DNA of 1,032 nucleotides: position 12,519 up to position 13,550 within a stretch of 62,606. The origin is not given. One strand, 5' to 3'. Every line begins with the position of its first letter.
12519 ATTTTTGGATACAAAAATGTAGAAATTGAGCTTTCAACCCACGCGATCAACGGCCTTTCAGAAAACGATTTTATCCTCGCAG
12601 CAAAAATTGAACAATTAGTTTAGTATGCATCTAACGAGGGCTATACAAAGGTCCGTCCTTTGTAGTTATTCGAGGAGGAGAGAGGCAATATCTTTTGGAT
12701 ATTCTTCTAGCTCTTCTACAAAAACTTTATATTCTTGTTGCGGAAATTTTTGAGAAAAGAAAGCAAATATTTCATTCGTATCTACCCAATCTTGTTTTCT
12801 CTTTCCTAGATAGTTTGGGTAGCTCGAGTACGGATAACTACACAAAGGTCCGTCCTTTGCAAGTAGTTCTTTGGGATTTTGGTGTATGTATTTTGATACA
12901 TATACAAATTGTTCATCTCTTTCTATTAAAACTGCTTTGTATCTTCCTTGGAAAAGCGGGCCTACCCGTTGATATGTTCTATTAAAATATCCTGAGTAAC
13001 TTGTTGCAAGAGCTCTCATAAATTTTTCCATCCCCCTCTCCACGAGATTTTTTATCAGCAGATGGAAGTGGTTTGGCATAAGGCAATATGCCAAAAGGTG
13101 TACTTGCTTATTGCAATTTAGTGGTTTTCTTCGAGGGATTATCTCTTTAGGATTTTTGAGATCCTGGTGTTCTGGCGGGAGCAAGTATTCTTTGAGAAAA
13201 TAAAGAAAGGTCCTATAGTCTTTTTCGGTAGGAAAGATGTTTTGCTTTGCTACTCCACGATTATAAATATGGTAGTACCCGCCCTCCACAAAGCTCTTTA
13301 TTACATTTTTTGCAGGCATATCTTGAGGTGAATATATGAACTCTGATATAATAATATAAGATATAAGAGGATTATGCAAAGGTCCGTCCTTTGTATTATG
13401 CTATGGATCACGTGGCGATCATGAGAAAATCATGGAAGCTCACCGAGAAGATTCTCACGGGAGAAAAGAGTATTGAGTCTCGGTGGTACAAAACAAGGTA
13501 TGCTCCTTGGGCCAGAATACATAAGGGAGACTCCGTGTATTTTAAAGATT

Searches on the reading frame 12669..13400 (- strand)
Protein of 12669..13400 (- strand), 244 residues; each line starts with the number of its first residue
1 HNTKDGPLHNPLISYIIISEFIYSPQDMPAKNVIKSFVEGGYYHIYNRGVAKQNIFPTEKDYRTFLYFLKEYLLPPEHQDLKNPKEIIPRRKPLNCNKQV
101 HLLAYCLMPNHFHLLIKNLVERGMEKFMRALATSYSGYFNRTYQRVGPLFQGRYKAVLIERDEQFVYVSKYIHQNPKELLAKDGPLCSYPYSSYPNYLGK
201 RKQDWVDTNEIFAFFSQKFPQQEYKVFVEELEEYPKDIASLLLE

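Call 61: search_protein_families(library=pfam, proteins=[window:12669-13400:-])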
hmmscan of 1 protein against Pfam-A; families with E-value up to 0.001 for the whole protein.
seq(244 aa): 1 family
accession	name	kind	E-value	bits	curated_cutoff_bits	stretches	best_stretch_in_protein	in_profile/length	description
PF01797.21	Y1_Tnp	-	1.6e-10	41.6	23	1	96-175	37-121/121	Transposase IS200 like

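Call 64: find_homologous_proteins(query=window:12669-13319:-)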
Query seq(217 aa) (217 aa): 7073 proteins with E <= 0.001 among 7282 candidates; the best 120 are listed.
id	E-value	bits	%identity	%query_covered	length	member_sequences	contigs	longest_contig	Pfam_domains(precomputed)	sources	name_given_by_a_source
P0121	2.0e-144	497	100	100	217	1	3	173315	PF01797.22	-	-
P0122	2.3e-118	412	83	100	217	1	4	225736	PF01797.22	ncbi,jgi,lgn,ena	-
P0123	8.9e-99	348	69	100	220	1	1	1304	PF01797.22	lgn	-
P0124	3.5e-97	343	71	100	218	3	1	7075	PF01797.22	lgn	-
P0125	3.3e-96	340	70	100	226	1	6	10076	PF01797.22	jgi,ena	-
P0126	6.3e-91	322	67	100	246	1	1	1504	PF01797.22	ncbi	-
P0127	1.9e-86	308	66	100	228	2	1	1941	PF01797.22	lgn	-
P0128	2.8e-86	307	63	100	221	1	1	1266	PF01797.22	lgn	-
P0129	8.0e-86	306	63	100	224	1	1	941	PF01797.22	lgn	-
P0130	1.9e-85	304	64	100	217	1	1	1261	PF01797.22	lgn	-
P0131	1.4e-83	298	60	100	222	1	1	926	PF01797.22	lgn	-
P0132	7.5e-80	286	62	94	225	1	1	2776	PF01797.22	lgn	-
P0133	1.9e-77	278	58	100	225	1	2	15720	PF01797.22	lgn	-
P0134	2.2e-77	278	56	100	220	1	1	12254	PF01797.22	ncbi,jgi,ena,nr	ncbi:transposase [Patescibacteria group bacterium]|nr:transposase [Patescibacteria group bacterium]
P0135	8.1e-76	273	60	100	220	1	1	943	PF01797.22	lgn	-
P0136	1.1e-75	272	60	100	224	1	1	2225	PF01797.22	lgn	-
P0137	7.0e-75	270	55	100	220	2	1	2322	PF01797.22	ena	-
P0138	1.8e-73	265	55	100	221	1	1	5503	PF01797.22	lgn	-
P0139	2.1e-73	265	56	100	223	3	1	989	PF01797.22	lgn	-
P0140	2.5e-73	265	57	94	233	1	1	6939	PF01797.22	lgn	-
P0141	3.7e-73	264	54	100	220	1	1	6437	PF01797.22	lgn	-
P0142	2.8e-72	261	53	100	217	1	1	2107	PF01797.22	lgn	-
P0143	8.7e-72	260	57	94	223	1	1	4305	PF01797.22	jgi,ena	-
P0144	1.5e-71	259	53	100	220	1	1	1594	PF01797.22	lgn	-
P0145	2.0e-71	259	56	94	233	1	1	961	PF01797.22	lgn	-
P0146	2.9e-71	258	56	97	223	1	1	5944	PF01797.22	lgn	-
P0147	3.9e-71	258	55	95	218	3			PF01797.22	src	-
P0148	5.4e-71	257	53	100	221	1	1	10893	PF01797.22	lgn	-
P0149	1.2e-70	256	54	100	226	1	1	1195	PF01797.22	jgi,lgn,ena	-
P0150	1.9e-70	255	54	100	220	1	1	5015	PF01797.22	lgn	-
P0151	2.2e-70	255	55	95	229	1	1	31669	PF01797.22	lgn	-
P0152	2.3e-70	255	56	94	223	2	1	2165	PF01797.22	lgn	-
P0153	2.7e-70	255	53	100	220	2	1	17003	PF01797.22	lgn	-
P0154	6.3e-70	254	51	100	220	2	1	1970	PF01797.22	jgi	jgi:putative transposase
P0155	1.5e-69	252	56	94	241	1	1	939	PF01797.22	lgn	-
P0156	1.8e-69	252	54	100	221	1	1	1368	PF01797.22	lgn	-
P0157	1.9e-69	252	53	100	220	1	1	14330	PF01797.22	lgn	-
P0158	2.8e-69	251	54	99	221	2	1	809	PF01797.22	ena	-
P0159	3.3e-69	251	53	100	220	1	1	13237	PF01797.22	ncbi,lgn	-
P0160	3.9e-69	251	57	93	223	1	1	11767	PF01797.22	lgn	-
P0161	4.3e-69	251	52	100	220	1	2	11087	PF01797.22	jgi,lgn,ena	jgi:putative transposase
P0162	5.8e-69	250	51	100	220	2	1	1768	PF01797.22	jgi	jgi:putative transposase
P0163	8.2e-69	250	55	94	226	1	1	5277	PF01797.22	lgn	-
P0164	8.3e-69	250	57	94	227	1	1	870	PF01797.22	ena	-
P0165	1.5e-68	249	52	100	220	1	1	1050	PF01797.22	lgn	-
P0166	3.5e-68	248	53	100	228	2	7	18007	PF01797.22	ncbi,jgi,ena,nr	ncbi:MAG: hypothetical protein A3K03_11555 [Bdellovibrionales bacterium RIFOXYD1_FULL_44_7]|nr:MAG: 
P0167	4.6e-68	248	53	93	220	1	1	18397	PF01797.22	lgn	-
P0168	2.1e-67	245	53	100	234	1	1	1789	PF01797.22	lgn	-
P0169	2.7e-67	245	55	94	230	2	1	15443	PF01797.22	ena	-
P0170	4.1e-67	244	51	100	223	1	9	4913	PF01797.22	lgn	-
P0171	4.8e-67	244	52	100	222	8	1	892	PF01797.22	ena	-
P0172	6.6e-67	244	55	100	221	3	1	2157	PF01797.22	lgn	-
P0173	8.5e-67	243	52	100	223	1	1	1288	PF01797.22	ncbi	-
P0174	1.2e-66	243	57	87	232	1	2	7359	PF01797.22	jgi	jgi:putative transposase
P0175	1.3e-66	243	54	100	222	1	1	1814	PF01797.22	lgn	-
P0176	1.6e-66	242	53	99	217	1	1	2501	PF01797.22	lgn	-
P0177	2.3e-66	242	55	93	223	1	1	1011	PF01797.22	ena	-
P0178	3.6e-66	241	52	100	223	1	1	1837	PF01797.22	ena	-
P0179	5.6e-66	241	51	99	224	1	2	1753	PF01797.22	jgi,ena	-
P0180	5.8e-66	241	50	99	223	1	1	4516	PF01797.22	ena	-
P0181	7.0e-66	240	55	94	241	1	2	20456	PF01797.22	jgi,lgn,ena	jgi:REP element-mobilizing transposase RayT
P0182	4.6e-65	238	52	94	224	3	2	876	PF01797.22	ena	-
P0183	8.4e-65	237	53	99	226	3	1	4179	PF01797.22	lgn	-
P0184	9.7e-65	237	52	100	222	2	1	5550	PF01797.22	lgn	-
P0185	1.2e-64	236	54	98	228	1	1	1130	PF01797.22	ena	-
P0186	1.5e-64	236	51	100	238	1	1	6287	PF01797.22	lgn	-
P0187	1.6e-64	236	53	95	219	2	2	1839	PF01797.22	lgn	-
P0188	1.6e-64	236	51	100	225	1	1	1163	PF01797.22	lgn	-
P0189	3.0e-64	235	55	87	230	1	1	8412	PF01797.22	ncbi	-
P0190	3.2e-64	235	52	97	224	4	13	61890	PF01797.22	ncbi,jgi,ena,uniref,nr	ncbi:MAG: hypothetical protein US62_C0015G0010 [Candidatus Woesebacteria bacterium GW2011_GWA1_37_8]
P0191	4.2e-64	235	53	97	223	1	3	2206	PF01797.22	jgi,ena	jgi:putative transposase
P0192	8.8e-64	234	52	95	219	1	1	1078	PF01797.22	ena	-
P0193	1.3e-63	233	54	95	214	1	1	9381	PF01797.22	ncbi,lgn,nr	ncbi:MAG: transposase [Patescibacteria group bacterium]|nr:transposase [Patescibacteria group bacter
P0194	1.3e-63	233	52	95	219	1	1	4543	PF01797.22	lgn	-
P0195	3.3e-63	232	50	94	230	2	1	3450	PF01797.22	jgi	-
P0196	6.5e-63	231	53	88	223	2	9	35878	PF01797.22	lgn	-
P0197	8.4e-63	230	53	99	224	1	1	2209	PF01797.22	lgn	-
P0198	1.1e-62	230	52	100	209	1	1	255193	PF01797.22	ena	-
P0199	1.1e-62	230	54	93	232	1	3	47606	PF01797.22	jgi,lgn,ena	-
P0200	1.3e-62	230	53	95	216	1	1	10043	PF01797.22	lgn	-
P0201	1.4e-62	230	51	95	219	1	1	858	PF01797.22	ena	-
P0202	1.5e-62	229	50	100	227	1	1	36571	PF01797.22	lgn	-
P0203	1.8e-62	229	50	100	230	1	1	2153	PF01797.22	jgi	jgi:REP element-mobilizing transposase RayT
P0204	4.1e-62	228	52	100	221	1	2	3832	PF01797.22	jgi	jgi:putative transposase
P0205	4.6e-62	228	52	95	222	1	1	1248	PF01797.22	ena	-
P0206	5.7e-62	228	50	100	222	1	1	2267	PF01797.22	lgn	-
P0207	7.1e-62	227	55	95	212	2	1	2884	PF01797.22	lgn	-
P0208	8.1e-62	227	55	93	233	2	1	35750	PF01797.22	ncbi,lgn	-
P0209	9.9e-62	227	54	95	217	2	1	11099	PF01797.22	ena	-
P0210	1.0e-61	227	55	98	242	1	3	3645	PF01797.22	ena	-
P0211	1.1e-61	227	51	95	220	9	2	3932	PF01797.22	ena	-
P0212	1.1e-61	227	53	95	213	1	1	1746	PF01797.22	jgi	jgi:putative transposase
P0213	1.2e-61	227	49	100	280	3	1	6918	PF01797.22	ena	-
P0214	1.4e-61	226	54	95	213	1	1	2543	PF01797.22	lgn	-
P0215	1.5e-61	226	52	95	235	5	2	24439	PF01797.22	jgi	-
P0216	1.5e-61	226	52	97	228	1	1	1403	PF01797.22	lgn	-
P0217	2.1e-61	226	51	99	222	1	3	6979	PF01797.22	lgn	-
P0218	2.4e-61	226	51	95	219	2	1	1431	PF01797.22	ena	-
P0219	2.4e-61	226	53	97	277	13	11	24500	PF01797.22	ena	-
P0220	2.8e-61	225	53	95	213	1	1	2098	PF01797.22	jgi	-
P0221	3.1e-61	225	54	95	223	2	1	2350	PF01797.22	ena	-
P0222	3.5e-61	225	53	95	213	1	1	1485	PF01797.22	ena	-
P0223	3.7e-61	225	53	95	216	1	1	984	PF01797.22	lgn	-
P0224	4.0e-61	225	53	100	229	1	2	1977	PF01797.22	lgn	-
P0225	4.7e-61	225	51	95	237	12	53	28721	PF01797.22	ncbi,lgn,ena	-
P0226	5.9e-61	224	51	95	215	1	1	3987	PF01797.22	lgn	-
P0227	6.4e-61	224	50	100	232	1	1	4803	PF01797.22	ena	-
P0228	6.5e-61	224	53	100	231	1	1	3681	PF01797.22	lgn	-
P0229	6.9e-61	224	52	100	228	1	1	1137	PF01797.22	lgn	-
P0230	7.2e-61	224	49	99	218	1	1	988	PF01797.22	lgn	-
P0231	8.2e-61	224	54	93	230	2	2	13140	PF01797.22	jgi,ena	-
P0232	8.4e-61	224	54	98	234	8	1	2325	PF01797.22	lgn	-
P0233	8.4e-61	224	52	95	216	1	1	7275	PF01797.22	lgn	-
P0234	1.1e-60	223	53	99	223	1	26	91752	PF01797.22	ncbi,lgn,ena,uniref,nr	ncbi:MAG: hypothetical protein UX01_C0007G0018 [Candidatus Collierbacteria bacterium GW2011_GWB2_45_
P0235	1.4e-60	223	53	99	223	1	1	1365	PF01797.22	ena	-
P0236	1.5e-60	223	55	95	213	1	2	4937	PF01797.22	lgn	-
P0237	1.5e-60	223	54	95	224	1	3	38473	PF01797.22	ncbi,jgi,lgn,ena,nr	ncbi:MAG: transposase [Candidatus Beckwithbacteria bacterium]|nr:transposase [Patescibacteria group 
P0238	1.5e-60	223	52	95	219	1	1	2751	PF01797.22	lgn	-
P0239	1.8e-60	223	52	95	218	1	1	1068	PF01797.22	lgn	-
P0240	2.0e-60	223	52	94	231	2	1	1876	PF01797.22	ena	-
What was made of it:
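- Some sources annotate its homologues as RayT (call 64).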

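Call 65: find_encoding_contigs(protein=P0122, flank=10000, max_places=2)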
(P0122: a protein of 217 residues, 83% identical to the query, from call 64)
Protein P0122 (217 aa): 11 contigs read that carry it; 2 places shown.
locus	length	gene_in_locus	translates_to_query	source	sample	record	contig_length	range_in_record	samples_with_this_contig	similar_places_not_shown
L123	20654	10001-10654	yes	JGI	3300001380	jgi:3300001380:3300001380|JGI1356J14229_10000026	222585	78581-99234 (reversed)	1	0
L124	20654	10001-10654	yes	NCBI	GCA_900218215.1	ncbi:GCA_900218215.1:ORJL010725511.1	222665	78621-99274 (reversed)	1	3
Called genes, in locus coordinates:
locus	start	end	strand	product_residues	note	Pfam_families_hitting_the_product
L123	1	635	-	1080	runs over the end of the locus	PF04480:DUF559 (faint), PF00580:UvrD-helicase (faint), PF09848:SLFN-g3_helicase (faint), PF13086:AAA_11, PF13245:AAA_19 (weak), PF13086:AAA_11, PF13087:AAA_12, PF18741:MTES_1575, +1 more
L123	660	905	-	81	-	-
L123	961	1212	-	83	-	-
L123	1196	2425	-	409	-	PF13742:tRNA_anti_2, PF01336:tRNA_anti-codon (weak), PF02601:Exonuc_VII_L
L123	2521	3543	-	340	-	PF14279:HNH_5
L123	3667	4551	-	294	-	-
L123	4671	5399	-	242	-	PF00696:AA_kinase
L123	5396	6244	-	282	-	PF12705:PDDEXK_1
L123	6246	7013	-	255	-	PF12705:PDDEXK_1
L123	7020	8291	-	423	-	PF00933:Glyco_hydro_3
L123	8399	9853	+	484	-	PF01040:UbiA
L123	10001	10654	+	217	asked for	PF01797:Y1_Tnp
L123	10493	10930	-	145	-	-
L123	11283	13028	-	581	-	PF18915:DUF5667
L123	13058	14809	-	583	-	-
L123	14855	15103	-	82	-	-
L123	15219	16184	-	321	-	PF10432:bact-PGI_C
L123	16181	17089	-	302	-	PF00389:2-Hacid_dh, PF02826:2-Hacid_dh_C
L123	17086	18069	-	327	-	PF00294:PfkB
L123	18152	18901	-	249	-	PF01797:Y1_Tnp (faint)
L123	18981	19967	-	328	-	PF02779:Transket_pyr, PF22613:Transketolase_C_1 (weak), PF02780:Transketolase_C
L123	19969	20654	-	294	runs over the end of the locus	PF00456:Transketolase_N, PF13292:DXP_synthase_N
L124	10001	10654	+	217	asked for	PF01797:Y1_Tnp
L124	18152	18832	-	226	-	PF01797:Y1_Tnp (faint)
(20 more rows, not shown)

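Call 66: find_encoding_contigs(protein=P0234, flank=3000, max_places=4)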
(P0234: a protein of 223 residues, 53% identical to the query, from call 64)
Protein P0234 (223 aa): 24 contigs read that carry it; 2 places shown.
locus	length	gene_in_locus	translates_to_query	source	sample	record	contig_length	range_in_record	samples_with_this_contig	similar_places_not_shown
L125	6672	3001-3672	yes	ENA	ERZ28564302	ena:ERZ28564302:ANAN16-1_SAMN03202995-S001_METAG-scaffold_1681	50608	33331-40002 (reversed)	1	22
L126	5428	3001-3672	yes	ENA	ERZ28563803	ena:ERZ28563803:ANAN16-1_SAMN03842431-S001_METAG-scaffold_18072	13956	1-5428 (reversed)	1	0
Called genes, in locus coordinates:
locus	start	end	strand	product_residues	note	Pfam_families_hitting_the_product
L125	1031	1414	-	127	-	-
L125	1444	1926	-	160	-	-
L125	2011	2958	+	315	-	PF02899:Phage_int_SAM_1, PF13102:Phage_int_SAM_5 (weak), PF13495:Phage_int_SAM_4 (faint), PF00589:Phage_integrase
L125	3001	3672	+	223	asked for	PF01797:Y1_Tnp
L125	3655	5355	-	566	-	PF06418:CTP_synth_N, PF00117:GATase, PF07722:Peptidase_C26 (faint)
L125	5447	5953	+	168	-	PF03167:UDG (weak)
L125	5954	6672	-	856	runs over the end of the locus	PF00521:DNA_topoisoIV, PF03989:DNA_gyraseA_C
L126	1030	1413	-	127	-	-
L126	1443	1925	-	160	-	-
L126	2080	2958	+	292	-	PF02899:Phage_int_SAM_1, PF13102:Phage_int_SAM_5 (weak), PF13495:Phage_int_SAM_4 (faint), PF00589:Phage_integrase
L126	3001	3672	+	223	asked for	PF01797:Y1_Tnp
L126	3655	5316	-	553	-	PF06418:CTP_synth_N, PF00117:GATase, PF07722:Peptidase_C26 (faint)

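Call 67: find_encoding_contigs(protein=P0166, flank=3000, max_places=3)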
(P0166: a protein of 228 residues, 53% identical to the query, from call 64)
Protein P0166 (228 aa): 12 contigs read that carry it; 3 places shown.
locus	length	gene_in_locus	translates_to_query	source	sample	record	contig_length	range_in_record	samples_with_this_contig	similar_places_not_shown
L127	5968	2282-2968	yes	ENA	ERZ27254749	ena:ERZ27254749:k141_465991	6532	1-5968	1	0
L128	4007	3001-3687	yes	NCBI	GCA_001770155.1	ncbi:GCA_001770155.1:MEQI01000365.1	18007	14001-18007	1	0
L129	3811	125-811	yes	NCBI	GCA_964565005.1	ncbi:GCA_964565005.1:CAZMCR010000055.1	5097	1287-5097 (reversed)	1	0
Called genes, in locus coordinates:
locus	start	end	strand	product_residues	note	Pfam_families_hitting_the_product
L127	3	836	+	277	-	?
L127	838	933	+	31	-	-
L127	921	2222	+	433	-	PF01541:GIY-YIG, PF27096:UvrC_M, PF02151:UVR (weak), PF08459:UvrC_RNaseH_dom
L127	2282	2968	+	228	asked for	PF01797:Y1_Tnp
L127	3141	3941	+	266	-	-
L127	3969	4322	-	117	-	PF02643:DUF192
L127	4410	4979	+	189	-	PF28549:NDPSase_N (weak), PF00293:NUDIX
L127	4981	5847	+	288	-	PF01149:Fapy_DNA_glyco, PF06831:H2TH, PF06827:zf-FPG_IleRS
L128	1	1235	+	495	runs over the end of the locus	PF02661:Fic (weak)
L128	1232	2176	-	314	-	-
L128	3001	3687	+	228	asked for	PF01797:Y1_Tnp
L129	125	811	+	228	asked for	PF01797:Y1_Tnp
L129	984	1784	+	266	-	-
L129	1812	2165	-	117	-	PF02643:DUF192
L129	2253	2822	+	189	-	PF28549:NDPSase_N (weak), PF00293:NUDIX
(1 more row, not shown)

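Call 74: find_related_loci(query=A6, collection=metagenome_contigs, flank=6000)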
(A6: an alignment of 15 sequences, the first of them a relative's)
Query A6 (217 aa) in metagenome_contigs; peptide patterns used: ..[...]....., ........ (x = any residue, [..] = any of these).
600 stretches matched a pattern (row limit reached: there are more); 591 encode a relative of the query (tblastn E <= 1e-3); the best 80 are kept; 80 distinct loci.
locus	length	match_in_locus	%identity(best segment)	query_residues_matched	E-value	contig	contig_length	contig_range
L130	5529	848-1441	53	1-206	2e-65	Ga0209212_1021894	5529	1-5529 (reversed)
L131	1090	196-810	51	1-207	8e-70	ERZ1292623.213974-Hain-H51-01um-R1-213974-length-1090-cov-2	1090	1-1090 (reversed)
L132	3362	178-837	49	1-217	2e-65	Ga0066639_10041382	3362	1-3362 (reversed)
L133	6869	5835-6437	50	1-206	8e-64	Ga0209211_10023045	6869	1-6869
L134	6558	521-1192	50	1-216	1e-62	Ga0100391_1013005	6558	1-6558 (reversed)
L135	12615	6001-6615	51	1-203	2e-61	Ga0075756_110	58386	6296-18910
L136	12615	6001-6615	51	1-203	2e-61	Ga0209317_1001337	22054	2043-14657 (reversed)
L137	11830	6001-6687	50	1-217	5e-61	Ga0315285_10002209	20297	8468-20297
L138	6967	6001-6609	51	1-203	9e-61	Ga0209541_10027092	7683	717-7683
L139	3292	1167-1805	50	1-217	2e-60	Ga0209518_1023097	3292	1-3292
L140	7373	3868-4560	48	1-217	1e-60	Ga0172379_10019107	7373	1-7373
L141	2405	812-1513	47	1-217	4e-61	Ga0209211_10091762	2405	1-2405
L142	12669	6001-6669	46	1-210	7e-60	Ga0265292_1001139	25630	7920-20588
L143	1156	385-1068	46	1-217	1e-63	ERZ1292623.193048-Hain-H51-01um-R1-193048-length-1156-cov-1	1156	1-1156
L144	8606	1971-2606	49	1-214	7e-60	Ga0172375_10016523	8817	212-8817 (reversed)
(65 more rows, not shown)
